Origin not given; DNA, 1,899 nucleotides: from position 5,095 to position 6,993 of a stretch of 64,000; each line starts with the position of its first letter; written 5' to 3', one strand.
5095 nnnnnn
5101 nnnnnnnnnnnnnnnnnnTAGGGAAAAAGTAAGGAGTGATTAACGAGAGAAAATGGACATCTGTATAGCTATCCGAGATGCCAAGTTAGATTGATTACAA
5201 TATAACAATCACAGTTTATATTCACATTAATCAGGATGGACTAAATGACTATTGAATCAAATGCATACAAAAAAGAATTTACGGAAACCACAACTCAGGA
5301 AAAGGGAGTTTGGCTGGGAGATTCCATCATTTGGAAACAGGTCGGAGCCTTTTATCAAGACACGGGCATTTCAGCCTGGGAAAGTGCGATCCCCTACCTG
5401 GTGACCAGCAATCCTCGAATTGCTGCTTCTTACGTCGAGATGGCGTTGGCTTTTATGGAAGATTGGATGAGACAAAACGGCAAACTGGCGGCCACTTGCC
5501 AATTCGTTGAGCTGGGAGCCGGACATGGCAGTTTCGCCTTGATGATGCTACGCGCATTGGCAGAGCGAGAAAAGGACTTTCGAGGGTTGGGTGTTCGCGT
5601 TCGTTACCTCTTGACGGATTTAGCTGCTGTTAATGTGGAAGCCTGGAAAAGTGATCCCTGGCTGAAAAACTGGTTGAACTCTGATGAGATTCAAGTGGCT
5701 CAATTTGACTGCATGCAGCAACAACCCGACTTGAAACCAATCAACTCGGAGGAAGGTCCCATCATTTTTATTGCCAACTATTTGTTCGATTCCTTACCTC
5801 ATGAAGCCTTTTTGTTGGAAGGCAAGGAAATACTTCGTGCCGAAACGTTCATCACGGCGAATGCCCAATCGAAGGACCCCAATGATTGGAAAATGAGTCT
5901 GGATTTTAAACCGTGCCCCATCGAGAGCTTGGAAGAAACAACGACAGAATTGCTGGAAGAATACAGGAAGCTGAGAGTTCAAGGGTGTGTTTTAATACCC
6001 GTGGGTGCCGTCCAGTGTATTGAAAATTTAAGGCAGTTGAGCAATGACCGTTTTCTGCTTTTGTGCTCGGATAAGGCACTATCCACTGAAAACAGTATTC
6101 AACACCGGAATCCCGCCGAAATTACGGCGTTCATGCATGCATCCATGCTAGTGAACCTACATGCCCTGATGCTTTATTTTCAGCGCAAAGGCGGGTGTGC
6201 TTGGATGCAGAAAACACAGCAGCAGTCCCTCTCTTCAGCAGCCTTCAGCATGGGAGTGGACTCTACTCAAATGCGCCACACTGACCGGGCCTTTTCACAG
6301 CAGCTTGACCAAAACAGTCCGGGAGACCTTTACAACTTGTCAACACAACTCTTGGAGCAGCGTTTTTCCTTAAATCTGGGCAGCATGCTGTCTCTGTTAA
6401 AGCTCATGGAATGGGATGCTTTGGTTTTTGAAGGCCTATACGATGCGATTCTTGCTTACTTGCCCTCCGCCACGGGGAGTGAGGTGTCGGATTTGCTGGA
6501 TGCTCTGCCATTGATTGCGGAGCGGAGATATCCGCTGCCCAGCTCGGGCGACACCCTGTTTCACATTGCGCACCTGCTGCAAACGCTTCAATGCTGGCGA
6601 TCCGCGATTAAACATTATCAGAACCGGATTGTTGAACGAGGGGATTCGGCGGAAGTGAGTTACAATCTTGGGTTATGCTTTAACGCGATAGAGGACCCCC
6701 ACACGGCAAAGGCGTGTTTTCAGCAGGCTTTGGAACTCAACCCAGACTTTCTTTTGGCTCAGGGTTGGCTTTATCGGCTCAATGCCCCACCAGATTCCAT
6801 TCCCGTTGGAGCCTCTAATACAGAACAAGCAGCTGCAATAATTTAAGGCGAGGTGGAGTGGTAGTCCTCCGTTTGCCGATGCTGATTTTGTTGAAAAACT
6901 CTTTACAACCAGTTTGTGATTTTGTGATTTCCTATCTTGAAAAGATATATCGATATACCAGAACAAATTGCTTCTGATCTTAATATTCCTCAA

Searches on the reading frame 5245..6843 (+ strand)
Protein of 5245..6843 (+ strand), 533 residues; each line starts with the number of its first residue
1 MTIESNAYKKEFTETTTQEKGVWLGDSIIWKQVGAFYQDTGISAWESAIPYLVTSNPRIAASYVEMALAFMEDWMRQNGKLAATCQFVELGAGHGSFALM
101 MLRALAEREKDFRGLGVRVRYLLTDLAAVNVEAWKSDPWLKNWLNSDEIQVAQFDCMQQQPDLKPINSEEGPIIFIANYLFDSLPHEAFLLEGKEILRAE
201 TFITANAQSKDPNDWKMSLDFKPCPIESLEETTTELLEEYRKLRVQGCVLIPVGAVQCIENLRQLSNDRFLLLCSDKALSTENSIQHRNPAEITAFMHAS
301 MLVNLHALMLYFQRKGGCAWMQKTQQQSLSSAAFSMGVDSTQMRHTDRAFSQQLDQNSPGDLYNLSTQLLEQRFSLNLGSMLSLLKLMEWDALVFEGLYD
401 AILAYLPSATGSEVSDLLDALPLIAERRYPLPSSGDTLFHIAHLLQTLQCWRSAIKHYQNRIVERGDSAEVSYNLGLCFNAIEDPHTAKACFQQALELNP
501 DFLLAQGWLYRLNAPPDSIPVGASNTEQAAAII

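Call 7: search_protein_families(library=pfam, proteins=[window:5245-6843:+], max_evalue=0.01)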
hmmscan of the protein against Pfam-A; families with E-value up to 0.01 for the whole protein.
window:5245-6843:+ (533 aa): 6 families
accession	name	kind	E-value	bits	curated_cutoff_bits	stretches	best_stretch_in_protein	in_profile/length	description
PF02636.23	Methyltransf_28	-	1.1e-10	41.8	23.3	1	69-272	5-185/249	Putative S-adenosyl-L-methionine-dependent methyltransferase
PF00515.34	TPR_1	-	1.5e-09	37.7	27.8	1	469-502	1-34/34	Tetratricopeptide repeat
PF07719.23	TPR_2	-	6.3e-05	23.2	27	1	469-501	1-33/34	Tetratricopeptide repeat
PF13181.12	TPR_8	-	8.2e-05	22.9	25.7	1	469-501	1-33/34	Tetratricopeptide repeat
PF13424.12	TPR_12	-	0.00026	21.5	30.1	1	440-498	8-74/77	Tetratricopeptide repeat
PF13432.12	TPR_16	-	0.0096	16.8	32.7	0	483-511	11-42/65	Tetratricopeptide repeat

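Call 10: search_protein_families(library=padloc, proteins=[window:5245-6843:+], max_evalue=0.1)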
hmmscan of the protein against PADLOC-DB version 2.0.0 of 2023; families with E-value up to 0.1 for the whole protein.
window:5245-6843:+ (533 aa): 0 families

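Call 12: find_encoding_contigs(protein=window:5245-6843:+, flank=10000, max_places=6)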
Protein window:5245-6843:+ (533 aa): 2 contigs read that carry it; 2 places shown.
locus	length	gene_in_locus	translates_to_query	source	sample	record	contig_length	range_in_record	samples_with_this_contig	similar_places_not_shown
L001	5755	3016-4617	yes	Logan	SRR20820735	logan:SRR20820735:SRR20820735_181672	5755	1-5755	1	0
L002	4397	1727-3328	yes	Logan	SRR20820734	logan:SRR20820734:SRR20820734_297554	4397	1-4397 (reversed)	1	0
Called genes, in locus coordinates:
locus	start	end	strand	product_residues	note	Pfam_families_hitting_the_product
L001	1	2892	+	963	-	?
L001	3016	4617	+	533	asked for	PF02636:Methyltransf_28, PF00515:TPR_1 (weak)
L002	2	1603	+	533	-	?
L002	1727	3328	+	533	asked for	PF02636:Methyltransf_28, PF00515:TPR_1 (weak)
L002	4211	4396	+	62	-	?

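Call 23: list_cluster_members(proteins=[P0001, P0002, window:5245-6843:+])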
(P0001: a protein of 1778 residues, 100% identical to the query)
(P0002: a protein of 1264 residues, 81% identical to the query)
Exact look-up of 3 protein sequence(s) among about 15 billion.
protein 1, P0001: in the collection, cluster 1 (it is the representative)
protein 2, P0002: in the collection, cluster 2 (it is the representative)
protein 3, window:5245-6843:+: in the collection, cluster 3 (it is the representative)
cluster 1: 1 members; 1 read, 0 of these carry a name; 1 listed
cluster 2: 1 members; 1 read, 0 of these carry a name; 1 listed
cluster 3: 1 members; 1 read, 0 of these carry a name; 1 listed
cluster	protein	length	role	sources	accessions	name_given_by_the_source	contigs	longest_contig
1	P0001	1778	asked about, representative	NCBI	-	-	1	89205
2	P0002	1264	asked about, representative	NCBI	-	-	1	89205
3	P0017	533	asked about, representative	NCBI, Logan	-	-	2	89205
